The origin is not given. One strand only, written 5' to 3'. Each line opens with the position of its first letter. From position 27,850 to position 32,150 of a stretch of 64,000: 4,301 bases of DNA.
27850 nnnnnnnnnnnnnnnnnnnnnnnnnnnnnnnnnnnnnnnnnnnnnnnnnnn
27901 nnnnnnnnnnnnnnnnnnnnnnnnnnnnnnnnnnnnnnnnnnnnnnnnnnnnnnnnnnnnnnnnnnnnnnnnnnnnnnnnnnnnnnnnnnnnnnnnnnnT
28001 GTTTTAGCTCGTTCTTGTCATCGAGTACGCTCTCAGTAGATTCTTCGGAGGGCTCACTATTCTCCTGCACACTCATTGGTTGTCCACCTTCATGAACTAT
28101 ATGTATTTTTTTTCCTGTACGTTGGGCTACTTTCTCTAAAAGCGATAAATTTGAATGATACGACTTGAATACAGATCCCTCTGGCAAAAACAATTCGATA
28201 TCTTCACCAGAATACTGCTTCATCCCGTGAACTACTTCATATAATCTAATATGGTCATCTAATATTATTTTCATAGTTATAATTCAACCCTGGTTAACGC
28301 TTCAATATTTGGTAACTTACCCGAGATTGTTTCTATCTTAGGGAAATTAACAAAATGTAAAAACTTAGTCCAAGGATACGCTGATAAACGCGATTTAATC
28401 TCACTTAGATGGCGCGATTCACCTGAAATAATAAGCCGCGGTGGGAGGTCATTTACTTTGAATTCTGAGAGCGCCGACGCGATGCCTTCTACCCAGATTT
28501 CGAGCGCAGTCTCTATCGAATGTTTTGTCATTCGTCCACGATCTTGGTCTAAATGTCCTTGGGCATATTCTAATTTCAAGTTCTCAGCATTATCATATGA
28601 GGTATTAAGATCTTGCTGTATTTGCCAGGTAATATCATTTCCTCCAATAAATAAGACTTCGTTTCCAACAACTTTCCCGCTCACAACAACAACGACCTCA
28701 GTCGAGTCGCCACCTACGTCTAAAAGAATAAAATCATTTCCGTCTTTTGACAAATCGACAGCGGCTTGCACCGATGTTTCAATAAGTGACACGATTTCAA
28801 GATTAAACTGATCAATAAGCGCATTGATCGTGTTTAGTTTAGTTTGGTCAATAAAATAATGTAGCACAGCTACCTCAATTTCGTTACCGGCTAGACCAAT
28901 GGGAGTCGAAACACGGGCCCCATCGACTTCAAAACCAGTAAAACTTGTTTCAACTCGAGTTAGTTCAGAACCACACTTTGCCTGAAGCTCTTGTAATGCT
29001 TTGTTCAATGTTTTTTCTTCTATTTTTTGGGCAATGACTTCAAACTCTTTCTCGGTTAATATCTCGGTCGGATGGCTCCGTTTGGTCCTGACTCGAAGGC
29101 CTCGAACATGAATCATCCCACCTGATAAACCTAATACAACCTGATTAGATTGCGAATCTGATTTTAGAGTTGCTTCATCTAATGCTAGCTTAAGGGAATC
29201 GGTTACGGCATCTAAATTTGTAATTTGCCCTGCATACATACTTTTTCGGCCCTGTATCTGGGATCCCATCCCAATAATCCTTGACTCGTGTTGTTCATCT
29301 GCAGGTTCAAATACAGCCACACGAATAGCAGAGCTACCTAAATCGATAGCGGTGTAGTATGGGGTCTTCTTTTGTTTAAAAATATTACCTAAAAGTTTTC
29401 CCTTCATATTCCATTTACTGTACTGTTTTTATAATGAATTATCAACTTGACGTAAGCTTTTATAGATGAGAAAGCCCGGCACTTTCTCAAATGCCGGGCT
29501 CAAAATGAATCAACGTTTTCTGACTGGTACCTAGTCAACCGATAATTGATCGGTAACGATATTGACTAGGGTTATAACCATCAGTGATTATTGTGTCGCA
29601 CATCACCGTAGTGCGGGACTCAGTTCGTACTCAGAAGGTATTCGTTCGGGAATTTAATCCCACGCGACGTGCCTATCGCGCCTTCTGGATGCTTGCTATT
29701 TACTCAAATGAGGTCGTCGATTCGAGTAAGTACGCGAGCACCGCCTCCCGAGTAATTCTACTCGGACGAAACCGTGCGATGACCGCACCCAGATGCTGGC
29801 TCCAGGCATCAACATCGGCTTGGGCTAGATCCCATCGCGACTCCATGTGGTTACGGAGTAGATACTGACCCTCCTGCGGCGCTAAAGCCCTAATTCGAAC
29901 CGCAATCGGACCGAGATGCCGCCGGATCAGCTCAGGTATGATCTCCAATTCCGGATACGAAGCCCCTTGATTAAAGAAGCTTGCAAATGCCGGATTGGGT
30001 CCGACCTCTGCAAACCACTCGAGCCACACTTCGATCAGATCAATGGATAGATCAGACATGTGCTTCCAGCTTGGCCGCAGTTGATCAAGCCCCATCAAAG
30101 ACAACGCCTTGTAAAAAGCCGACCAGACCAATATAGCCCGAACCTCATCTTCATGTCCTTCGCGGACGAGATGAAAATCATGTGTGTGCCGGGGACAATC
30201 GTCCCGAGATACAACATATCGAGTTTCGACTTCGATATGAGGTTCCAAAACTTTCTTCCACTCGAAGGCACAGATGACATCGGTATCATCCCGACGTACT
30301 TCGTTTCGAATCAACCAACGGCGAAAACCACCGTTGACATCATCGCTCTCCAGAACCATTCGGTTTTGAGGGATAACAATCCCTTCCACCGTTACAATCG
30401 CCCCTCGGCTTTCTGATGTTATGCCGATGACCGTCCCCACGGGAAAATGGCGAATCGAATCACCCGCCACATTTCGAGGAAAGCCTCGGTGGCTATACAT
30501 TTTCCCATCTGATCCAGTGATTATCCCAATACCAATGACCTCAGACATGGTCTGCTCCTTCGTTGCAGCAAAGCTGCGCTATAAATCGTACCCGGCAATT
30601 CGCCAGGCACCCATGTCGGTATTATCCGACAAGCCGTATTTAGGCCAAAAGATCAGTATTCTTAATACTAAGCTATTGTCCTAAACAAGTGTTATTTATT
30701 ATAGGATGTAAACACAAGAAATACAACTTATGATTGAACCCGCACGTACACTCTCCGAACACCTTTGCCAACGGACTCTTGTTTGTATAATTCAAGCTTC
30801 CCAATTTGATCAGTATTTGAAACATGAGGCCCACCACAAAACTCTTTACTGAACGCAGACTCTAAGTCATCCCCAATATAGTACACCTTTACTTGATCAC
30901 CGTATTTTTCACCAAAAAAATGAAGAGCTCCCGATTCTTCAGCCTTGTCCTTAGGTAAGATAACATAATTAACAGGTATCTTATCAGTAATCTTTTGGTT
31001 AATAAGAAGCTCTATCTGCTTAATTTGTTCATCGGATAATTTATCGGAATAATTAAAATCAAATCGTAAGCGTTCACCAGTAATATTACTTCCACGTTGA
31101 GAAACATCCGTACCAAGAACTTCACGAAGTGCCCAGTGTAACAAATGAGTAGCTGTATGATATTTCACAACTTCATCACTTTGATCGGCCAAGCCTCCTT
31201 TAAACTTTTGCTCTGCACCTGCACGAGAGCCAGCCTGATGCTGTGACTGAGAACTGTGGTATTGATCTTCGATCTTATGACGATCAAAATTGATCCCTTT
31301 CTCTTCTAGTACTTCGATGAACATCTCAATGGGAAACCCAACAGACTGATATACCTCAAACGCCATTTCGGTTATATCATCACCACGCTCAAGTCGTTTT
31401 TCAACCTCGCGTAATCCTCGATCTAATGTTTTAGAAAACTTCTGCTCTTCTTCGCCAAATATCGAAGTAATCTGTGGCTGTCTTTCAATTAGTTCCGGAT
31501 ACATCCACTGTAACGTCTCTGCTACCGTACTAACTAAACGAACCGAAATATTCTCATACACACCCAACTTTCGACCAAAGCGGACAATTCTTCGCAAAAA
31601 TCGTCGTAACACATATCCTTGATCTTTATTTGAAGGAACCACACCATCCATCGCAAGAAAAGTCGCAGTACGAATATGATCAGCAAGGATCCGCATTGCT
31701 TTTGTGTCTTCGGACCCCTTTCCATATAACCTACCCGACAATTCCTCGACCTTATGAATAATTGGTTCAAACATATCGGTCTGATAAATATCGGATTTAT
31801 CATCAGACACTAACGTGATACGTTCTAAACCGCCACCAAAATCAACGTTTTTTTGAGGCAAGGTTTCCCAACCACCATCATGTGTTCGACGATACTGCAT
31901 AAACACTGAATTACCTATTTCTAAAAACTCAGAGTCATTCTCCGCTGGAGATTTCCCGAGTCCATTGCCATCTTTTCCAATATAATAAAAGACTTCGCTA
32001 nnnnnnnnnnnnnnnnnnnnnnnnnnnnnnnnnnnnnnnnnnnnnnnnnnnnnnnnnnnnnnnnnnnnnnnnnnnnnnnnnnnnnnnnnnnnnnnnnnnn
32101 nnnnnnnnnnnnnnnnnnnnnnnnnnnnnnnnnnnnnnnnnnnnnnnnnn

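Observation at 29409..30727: Compositionally foreign (GC-rich) single-gene island between the pilM-like gene and alaS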

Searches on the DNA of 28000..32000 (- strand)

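Call 10: search_rna_families(source=window, start=28000, end=32000, threshold=evalue, max_evalue=1)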
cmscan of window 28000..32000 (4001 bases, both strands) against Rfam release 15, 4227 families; matches with E-value up to 1: 0.
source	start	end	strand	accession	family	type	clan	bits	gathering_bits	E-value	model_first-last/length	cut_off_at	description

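Call 56: build_rna_model(alignment_id=A3, structure=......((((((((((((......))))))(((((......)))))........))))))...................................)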
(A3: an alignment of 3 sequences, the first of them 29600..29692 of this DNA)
Model R1 built from alignment A3 (3 sequences, 95 columns); structure: as given.
model positions 95; base pairs 17; branch points 1; effective number of sequences 1.08; information 0.601 bits per position. Calibrated on 0.2 Mb of random sequence (short: E-values are rough).
structure used (alignment columns):
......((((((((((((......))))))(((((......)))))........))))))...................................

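Call 57: search_with_rna_model(model_id=R1, sources=[window, L001, L002, L003, L004, L005, L009, L018, L020, L021, L022], max_evalue=10)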
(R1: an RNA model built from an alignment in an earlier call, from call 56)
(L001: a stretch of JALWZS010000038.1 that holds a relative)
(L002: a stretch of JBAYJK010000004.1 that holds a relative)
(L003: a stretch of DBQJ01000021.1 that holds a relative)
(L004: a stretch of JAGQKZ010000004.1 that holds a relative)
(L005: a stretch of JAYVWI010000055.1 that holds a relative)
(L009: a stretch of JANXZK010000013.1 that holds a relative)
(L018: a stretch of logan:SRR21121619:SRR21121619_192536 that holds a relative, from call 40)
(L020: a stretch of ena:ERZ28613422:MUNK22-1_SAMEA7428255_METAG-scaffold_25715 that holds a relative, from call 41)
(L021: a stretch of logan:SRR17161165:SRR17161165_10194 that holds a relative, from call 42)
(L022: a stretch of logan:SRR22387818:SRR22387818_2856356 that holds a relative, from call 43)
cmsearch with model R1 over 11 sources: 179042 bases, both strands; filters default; matches with E-value up to 10: 8.
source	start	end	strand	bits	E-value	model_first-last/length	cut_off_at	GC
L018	4074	4168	+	121.5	2.7e-30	1-95/95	no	0.55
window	29600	29692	-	101.9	5.3e-25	1-95/95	no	0.54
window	49790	49863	-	16.4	0.06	1-95/95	no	0.32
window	54994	55063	+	12.4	0.74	1-95/95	no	0.34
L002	5408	5461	-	11.7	1.1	1-95/95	no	0.56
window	61782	61828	+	10.9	1.8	1-95/95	no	0.4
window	44151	44191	-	8.9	6.3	1-95/95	no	0.41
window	55269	55350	-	8.6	7.7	1-95/95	no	0.46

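Call 69: search_with_rna_model(model_id=R1, sources=[L019, L022, L023, L024, L025], max_evalue=10, filters=off)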
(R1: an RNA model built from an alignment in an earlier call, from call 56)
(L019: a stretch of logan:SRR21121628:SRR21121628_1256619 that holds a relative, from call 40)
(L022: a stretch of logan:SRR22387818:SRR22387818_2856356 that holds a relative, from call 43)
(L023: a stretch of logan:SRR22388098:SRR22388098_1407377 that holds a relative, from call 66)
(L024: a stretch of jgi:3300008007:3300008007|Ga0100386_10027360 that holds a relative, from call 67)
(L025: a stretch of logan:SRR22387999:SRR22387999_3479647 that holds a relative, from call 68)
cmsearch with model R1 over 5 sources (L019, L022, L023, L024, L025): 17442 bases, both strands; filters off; matches with E-value up to 10: 12.
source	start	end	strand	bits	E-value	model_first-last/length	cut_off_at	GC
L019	13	107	+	121.5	2.7e-31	1-95/95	no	0.55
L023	3372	3430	+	8.8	0.65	1-95/95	no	0.31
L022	1508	1571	-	7.2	1.8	1-95/95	no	0.36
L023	2108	2163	-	6.6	2.5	1-95/95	no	0.38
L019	126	205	-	6.5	2.8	1-95/95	no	0.44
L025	1244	1282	+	6.1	3.7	1-95/95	no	0.44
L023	260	273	+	5.8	4.2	32-45/95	no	0.29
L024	3620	3671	+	5.3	6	1-95/95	no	0.42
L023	1410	1516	+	5.1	6.4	1-95/95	no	0.55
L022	1383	1398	-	4.7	8.4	31-46/95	no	0.56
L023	4988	5055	+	4.5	9.4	1-95/95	no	0.4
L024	3397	3442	-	4.5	9.7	1-95/95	no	0.41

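Call 84: search_rna_families(source=L018, threshold=evalue, max_evalue=5)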
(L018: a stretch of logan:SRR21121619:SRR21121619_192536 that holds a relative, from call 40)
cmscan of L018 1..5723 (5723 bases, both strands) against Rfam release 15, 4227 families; matches with E-value up to 5: 1.
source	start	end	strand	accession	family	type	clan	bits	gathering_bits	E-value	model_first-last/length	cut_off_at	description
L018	5630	5684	+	RF00323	snoR79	Gene; snRNA; snoRNA; CD-box;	-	19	80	3.9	1-65/65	no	Small nucleolar RNA R79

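Call 85: search_rna_families(source=window, start=29400, end=30740, threshold=evalue, max_evalue=10)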
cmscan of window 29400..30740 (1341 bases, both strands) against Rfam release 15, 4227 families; matches with E-value up to 10: 4.
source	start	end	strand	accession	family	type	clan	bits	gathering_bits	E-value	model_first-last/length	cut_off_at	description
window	29471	29540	-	RF01393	isrJ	Gene; sRNA;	-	18.2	37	1.8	1-75/75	no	isrJ Hfq binding RNA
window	29579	29647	-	RF01143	sR16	Gene; snRNA; snoRNA; CD-box;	-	17.8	70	1.5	1-53/53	no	Small nucleolar RNA sR16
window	30441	30506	-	RF01852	tRNA-Sec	Gene; tRNA;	CL00001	17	47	3.4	1-91/91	no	Selenocysteine transfer RNA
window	29400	29505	+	RF02450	ncr1175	Gene; sRNA;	-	15.8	60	8.1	16-110/110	5'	Bacillus sRNA ncr1175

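Call 89: search_dna_similar(query=window:29409-30727:-, collection=phages, mode=distant, max_evalue=0.01)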
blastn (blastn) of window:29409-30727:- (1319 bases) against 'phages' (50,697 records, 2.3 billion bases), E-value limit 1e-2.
No match.

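Call 90: search_dna_similar(query=window:29409-30727:-, collection=plasmids, mode=distant, max_evalue=0.01)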
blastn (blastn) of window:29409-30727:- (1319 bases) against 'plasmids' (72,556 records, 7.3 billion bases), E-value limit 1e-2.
No match.

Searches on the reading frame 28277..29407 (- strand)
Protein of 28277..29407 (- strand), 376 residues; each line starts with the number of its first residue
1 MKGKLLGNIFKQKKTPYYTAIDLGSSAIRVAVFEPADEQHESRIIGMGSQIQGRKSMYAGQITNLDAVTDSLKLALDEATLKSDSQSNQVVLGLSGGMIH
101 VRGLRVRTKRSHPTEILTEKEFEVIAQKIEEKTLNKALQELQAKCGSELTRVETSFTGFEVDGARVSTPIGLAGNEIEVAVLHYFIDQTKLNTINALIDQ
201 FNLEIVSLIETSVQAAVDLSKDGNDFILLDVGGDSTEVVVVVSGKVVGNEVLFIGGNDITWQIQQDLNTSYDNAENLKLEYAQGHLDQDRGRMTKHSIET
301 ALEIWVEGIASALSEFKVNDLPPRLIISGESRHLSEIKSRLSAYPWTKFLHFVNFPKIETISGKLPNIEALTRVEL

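Call 39: find_homologous_proteins(query=window:28277-29407:-, max_evalue=1e-20)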
Query window:28277-29407:- (376 aa): 8 proteins with E <= 1e-20 among 6678 candidates.
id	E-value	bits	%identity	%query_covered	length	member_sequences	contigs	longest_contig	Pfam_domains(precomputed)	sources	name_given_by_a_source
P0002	7.5e-241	816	100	100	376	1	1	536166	PF06723.20,PF14450.13,PF11104.15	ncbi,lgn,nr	ncbi:hypothetical protein HGA91_01290 [candidate division WWE3 bacterium]|nr:hypothetical protein [c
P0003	1.6e-181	621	73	100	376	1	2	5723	PF06723.20,PF14450.13,PF11104.15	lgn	-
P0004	6.0e-168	576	68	100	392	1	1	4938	PF14450.13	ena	-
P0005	1.3e-119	417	51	100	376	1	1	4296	PF14450.13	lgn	-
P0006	3.9e-119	416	51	100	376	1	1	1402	PF06723.20,PF02541.23,PF14450.13,PF11104.15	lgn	-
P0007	5.0e-116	406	50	98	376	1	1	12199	PF14450.13,PF11104.15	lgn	-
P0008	3.3e-87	311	40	100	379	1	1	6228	-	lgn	-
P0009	2.0e-86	308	40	97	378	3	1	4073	-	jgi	-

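Call 40: find_encoding_contigs(protein=P0003, flank=8000, max_places=4)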
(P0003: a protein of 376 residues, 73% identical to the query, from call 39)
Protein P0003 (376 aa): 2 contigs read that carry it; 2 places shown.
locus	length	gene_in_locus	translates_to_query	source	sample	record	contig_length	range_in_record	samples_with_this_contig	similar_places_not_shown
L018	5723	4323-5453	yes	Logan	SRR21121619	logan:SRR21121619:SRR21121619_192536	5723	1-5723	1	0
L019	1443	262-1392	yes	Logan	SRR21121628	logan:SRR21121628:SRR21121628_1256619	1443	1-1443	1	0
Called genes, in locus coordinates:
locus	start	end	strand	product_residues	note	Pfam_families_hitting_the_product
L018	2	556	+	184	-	?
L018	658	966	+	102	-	PF00338:Ribosomal_S10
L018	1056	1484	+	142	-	-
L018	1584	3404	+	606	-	PF01411:tRNA-synt_2c, PF07973:tRNA_SAD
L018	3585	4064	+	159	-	-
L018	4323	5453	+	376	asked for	PF11104:PilM_2 (faint), PF06723:MreB_Mbl (faint), PF14450:FtsA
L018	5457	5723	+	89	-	?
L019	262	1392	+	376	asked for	PF11104:PilM_2 (faint), PF06723:MreB_Mbl (faint), PF14450:FtsA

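Call 41: find_encoding_contigs(protein=P0004, flank=8000, max_places=4)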
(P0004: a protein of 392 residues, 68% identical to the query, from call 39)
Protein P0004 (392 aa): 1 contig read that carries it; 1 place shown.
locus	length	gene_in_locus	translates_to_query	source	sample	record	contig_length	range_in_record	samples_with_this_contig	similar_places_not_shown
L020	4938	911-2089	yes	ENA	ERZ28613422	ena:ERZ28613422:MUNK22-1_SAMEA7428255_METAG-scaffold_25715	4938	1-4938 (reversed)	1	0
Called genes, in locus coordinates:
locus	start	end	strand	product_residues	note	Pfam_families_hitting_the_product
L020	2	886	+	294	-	?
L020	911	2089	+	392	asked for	PF14450:FtsA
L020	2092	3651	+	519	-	-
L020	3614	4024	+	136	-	PF03652:RuvX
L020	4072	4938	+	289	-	?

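Call 42: find_encoding_contigs(protein=P0007, flank=8000, max_places=4)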
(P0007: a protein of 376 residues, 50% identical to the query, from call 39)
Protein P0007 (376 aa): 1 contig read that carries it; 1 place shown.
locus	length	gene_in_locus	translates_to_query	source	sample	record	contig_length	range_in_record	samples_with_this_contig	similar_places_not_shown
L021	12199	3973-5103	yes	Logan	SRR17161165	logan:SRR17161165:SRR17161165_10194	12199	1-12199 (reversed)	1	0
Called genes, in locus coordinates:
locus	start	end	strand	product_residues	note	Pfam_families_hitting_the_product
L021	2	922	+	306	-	?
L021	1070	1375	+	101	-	PF00338:Ribosomal_S10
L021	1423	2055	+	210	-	-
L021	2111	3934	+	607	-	PF01411:tRNA-synt_2c, PF07973:tRNA_SAD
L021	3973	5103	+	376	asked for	PF11104:PilM_2 (weak), PF14450:FtsA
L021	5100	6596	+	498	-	-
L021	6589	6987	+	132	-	PF03652:RuvX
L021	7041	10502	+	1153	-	PF11790:Glyco_hydro_cc (weak)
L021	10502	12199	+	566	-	?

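Call 43: find_encoding_contigs(protein=P0005, flank=8000, max_places=4)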
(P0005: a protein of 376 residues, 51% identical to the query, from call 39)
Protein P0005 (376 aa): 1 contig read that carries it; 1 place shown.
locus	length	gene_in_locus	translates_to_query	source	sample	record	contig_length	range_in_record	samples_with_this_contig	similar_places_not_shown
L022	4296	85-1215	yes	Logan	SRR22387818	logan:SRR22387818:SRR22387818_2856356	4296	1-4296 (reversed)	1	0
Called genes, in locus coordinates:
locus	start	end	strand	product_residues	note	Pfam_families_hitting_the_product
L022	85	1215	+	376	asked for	PF14450:FtsA (weak)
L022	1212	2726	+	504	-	-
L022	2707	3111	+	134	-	PF03652:RuvX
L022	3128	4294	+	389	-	?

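Call 60: search_protein_families(library=pfam, proteins=[L018:3585-4064:+, L018:1056-1484:+, L021:1423-2055:+], max_evalue=1)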
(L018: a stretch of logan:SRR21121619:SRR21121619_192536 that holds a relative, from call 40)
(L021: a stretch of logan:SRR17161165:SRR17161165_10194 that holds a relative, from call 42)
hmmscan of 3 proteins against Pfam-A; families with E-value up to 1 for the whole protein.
L018:3585-4064:+ (159 aa): 0 families

L018:1056-1484:+ (142 aa): 0 families

L021:1423-2055:+ (210 aa): 1 family
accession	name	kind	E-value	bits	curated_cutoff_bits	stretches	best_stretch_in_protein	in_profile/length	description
PF07963.17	N_methyl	-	0.027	14.5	21.2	1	1-27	1-27/27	Prokaryotic N-terminal methylation motif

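Call 61: find_homologous_proteins(query=L018:3585-4064:+, max_evalue=0.01)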
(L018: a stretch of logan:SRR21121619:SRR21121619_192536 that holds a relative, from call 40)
Query L018:3585-4064:+ (159 aa): 1 proteins with E <= 0.01 among 57 candidates.
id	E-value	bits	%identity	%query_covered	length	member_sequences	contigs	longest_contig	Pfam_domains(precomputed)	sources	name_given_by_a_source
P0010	5.1e-100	349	100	100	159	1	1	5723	-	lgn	-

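Call 66: find_encoding_contigs(protein=P0008, flank=8000, max_places=3)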
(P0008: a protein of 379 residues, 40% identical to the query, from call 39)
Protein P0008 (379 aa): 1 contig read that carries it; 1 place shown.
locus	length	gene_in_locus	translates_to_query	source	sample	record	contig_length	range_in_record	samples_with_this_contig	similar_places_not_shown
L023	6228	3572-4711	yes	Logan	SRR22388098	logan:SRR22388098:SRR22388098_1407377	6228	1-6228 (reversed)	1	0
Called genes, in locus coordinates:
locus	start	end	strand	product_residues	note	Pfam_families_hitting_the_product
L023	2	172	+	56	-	?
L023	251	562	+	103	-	PF01909:NTP_transf_2, PF18765:Polbeta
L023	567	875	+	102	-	PF01934:HepT-like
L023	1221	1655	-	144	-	-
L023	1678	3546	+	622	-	PF01411:tRNA-synt_2c, PF07973:tRNA_SAD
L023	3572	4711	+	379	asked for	-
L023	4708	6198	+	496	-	PF21110:GlxA (faint)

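Call 67: find_encoding_contigs(protein=P0009, flank=8000, max_places=3)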
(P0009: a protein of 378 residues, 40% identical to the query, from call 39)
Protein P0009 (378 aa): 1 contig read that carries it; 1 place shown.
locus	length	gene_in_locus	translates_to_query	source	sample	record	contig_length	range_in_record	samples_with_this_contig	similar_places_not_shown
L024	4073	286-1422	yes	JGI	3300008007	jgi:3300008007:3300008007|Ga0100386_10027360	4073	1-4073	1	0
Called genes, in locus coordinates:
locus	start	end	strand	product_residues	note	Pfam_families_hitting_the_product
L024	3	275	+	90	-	?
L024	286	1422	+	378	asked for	-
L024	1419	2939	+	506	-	PF21110:GlxA (weak)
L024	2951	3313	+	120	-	PF03652:RuvX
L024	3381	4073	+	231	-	?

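Call 68: find_encoding_contigs(protein=P0006, flank=8000, max_places=3)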
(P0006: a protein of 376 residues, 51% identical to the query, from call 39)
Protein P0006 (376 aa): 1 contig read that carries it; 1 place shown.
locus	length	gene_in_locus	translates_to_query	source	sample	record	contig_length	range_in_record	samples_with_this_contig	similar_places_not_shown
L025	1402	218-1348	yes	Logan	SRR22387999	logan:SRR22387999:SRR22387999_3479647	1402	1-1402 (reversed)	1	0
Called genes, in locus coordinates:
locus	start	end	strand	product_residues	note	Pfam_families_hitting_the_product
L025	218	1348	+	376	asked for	PF06723:MreB_Mbl (weak), PF02541:Ppx-GppA (weak), PF11104:PilM_2 (weak), PF14450:FtsA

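Call 91: search_protein_families(library=phrogs, proteins=[L018:3585-4064:+, L018:1056-1484:+], max_evalue=0.1)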
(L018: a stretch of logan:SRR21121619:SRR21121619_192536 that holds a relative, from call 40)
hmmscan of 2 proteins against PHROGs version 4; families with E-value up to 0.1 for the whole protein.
L018:3585-4064:+ (159 aa): 0 families

L018:1056-1484:+ (142 aa): 0 families
